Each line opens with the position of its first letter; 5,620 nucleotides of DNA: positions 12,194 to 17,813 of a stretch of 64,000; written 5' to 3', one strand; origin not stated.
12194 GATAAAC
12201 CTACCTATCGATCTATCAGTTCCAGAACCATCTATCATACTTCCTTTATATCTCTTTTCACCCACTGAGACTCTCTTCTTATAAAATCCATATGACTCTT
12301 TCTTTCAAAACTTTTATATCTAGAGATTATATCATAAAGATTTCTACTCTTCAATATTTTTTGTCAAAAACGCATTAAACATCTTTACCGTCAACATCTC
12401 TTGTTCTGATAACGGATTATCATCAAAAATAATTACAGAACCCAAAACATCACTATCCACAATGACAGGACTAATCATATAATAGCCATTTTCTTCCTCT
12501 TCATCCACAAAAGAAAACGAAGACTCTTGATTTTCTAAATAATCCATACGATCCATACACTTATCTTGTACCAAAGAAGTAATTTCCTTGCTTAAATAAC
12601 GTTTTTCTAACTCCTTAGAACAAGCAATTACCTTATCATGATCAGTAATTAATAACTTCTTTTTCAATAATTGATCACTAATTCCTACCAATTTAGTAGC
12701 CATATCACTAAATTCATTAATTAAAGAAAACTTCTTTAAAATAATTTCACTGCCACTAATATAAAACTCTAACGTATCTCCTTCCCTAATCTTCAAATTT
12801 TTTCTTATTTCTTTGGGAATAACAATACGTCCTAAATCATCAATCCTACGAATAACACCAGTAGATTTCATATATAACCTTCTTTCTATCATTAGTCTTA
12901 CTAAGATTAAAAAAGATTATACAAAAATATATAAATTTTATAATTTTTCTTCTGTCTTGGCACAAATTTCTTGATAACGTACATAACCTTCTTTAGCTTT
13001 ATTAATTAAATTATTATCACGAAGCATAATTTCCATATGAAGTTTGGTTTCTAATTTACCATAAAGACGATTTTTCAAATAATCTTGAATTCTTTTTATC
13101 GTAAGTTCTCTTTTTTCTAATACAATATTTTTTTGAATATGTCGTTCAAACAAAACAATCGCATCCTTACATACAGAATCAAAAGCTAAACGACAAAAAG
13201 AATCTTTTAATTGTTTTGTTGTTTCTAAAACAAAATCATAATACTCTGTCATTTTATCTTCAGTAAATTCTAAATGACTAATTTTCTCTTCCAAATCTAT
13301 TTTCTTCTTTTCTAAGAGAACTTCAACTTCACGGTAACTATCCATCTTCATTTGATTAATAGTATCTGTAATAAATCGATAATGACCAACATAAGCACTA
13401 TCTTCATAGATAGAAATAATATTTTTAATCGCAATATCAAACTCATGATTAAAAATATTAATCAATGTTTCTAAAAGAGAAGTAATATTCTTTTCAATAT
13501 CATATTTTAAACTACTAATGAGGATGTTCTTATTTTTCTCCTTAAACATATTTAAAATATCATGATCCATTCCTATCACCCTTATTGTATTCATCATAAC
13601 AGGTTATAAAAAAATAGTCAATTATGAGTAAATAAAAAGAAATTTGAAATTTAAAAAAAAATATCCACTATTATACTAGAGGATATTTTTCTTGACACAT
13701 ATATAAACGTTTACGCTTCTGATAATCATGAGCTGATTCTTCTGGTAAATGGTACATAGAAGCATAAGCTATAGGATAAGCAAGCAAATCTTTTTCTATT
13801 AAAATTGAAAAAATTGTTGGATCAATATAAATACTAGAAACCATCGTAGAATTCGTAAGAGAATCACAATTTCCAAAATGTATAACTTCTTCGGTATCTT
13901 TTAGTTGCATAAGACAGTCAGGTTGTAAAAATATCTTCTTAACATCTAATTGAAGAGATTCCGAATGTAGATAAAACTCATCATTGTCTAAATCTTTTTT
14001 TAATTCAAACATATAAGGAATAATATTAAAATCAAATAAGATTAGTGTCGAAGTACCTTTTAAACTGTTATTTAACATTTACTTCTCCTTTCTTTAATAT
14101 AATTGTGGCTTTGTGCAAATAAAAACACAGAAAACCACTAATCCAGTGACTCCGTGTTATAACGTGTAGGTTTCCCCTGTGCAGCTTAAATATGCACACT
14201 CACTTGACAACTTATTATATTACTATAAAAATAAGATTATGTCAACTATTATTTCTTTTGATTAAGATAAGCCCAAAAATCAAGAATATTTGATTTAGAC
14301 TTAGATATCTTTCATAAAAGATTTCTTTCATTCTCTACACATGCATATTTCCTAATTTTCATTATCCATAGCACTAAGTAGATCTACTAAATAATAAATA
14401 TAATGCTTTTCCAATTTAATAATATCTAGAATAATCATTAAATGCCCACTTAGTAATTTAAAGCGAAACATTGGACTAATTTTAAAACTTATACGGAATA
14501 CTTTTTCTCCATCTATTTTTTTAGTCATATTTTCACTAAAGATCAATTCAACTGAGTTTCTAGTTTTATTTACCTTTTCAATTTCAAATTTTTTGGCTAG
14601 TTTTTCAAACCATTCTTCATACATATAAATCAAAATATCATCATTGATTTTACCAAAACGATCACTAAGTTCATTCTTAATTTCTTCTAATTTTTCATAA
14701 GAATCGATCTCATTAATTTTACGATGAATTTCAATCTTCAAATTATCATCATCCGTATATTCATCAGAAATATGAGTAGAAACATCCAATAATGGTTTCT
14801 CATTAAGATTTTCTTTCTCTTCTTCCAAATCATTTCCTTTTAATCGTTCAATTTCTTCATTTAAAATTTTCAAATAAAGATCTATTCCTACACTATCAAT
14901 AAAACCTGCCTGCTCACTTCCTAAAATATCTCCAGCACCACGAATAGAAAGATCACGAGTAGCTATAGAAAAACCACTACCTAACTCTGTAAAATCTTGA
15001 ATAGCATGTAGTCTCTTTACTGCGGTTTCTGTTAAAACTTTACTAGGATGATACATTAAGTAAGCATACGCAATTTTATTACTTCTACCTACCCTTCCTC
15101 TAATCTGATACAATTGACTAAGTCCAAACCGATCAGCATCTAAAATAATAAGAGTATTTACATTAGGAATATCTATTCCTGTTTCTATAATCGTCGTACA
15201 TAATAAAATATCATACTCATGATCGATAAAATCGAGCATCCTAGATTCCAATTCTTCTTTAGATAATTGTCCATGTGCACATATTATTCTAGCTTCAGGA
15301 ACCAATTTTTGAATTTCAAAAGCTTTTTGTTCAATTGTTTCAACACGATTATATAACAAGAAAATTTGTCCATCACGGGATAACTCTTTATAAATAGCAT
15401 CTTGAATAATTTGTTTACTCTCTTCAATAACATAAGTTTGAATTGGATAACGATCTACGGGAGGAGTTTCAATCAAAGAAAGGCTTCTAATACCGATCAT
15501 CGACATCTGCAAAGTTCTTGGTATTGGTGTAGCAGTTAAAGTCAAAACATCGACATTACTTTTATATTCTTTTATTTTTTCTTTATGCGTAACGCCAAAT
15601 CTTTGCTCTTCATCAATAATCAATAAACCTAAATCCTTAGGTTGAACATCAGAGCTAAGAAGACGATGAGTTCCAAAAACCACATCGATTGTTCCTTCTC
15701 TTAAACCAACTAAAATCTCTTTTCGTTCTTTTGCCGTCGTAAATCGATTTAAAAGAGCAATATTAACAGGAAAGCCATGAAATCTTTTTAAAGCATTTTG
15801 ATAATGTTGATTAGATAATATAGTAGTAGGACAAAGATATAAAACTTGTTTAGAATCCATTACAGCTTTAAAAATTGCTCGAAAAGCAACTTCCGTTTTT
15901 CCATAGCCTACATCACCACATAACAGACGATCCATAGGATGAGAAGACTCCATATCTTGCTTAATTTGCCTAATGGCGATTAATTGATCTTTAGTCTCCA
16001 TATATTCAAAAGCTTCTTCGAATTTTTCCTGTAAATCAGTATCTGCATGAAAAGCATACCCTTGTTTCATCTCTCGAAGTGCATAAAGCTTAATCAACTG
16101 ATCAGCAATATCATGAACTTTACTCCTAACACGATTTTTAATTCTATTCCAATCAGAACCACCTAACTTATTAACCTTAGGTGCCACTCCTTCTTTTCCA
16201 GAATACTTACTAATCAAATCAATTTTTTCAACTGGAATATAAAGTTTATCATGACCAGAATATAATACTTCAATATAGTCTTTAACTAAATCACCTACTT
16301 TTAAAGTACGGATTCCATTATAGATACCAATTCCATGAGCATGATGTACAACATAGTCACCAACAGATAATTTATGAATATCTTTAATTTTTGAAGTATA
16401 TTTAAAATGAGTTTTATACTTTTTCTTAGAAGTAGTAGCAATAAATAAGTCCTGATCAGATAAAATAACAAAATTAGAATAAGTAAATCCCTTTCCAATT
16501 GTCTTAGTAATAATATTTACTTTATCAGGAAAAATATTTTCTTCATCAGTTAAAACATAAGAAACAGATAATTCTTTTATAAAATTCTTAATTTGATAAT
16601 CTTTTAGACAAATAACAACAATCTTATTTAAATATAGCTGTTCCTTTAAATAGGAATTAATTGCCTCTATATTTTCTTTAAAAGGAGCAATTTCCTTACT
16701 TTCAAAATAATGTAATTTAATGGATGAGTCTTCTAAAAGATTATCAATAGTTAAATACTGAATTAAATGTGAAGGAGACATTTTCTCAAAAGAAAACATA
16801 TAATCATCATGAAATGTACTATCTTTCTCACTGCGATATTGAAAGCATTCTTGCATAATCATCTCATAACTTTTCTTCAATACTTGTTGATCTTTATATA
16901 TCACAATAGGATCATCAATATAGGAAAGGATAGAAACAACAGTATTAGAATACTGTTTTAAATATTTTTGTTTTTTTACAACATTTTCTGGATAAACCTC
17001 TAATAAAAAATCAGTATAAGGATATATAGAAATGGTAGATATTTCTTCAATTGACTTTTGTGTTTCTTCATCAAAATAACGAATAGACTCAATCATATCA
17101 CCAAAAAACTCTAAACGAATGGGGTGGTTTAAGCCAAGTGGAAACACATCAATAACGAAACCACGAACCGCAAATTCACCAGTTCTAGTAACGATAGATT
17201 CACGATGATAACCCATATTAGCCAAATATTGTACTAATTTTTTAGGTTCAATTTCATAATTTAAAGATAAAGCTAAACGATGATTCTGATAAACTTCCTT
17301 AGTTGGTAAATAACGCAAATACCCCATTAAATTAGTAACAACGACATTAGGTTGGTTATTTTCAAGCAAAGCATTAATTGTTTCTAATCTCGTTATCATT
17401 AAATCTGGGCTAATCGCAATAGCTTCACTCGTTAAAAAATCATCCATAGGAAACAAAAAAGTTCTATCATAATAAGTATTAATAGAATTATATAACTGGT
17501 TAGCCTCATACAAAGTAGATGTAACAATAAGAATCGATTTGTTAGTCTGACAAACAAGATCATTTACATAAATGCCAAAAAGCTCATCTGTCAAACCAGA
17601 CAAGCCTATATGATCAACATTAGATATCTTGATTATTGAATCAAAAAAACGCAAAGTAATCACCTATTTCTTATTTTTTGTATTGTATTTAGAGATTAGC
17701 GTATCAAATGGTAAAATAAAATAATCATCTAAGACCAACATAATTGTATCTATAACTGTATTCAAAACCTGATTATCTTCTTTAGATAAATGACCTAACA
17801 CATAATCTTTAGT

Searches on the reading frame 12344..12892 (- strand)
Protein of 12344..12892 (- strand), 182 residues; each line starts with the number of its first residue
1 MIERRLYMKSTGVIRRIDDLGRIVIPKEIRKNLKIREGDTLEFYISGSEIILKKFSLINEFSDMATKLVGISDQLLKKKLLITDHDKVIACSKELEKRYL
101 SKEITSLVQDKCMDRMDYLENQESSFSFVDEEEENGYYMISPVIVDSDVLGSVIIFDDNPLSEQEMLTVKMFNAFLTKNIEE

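Call 55: search_protein_families(library=pfam, max_evalue=0.000001, proteins=[window:12344-12892:-])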
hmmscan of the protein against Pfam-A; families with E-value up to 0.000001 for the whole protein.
window:12344-12892:- (182 aa): 2 families
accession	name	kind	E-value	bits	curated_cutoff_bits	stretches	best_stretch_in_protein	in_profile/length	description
PF15714.11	SpoVT_C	-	1e-17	64.8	27.5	1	60-181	1-128/128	Stage V sporulation protein T C-terminal, transcription factor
PF04014.23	MazE_antitoxin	-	2.4e-10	40.7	24.7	1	14-54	1-42/48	Antidote-toxin recognition MazE, bacterial antitoxin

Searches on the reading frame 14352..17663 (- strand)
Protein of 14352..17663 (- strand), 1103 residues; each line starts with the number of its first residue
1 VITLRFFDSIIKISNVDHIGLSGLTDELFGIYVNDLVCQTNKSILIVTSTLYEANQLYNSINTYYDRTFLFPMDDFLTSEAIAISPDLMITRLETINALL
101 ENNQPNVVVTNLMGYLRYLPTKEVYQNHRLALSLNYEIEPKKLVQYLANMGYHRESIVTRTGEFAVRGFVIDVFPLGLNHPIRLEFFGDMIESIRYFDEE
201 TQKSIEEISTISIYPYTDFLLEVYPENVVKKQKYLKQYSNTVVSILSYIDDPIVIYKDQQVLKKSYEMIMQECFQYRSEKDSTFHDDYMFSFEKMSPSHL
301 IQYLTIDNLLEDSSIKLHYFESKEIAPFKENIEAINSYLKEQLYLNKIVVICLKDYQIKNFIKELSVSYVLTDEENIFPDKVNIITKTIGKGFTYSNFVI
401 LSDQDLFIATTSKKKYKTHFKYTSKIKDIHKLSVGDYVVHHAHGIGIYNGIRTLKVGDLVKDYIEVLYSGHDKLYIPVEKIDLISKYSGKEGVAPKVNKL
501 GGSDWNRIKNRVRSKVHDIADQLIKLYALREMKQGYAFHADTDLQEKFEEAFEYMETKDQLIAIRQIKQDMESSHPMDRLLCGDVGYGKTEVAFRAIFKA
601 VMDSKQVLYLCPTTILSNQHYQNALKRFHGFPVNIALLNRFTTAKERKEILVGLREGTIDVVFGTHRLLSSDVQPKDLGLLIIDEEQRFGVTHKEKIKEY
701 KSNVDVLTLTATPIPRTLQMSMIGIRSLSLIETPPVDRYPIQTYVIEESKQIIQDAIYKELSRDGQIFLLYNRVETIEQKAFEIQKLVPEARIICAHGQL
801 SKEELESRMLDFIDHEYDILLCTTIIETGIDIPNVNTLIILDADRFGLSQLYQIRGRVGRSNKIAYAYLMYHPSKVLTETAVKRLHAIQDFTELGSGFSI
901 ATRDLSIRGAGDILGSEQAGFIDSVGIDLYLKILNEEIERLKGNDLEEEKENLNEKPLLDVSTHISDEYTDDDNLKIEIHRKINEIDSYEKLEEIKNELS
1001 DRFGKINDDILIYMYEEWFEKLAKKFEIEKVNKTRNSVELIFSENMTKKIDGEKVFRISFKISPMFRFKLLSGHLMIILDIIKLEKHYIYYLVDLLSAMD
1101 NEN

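Call 55: search_protein_families(library=pfam, max_evalue=0.000001, proteins=[window:14352-17663:-])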
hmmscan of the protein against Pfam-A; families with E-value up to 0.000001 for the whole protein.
window:14352-17663:- (1103 aa): 6 families
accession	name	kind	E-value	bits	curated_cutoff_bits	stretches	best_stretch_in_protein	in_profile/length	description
PF17757.6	UvrB_inter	-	8.2e-26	90.4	22.9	1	131-219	2-91/91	UvrB interaction domain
PF00270.35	DEAD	-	4.3e-24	85.5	26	1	557-719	1-165/167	DEAD/DEAH box helicase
PF00271.37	Helicase_C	-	8.1e-24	84.4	23.5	1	755-861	8-109/110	Helicase conserved C-terminal domain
PF02559.22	CarD_TRCF_RID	-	5.1e-18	65.3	23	1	432-488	1-57/57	CarD-like/TRCF RID domain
PF03461.20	TRCF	-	2.8e-15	56.9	25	1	959-1051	1-93/95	TRCF domain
PF04851.21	ResIII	-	2.7e-12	47.4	22.5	1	558-713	6-162/164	Type III restriction enzyme, res subunit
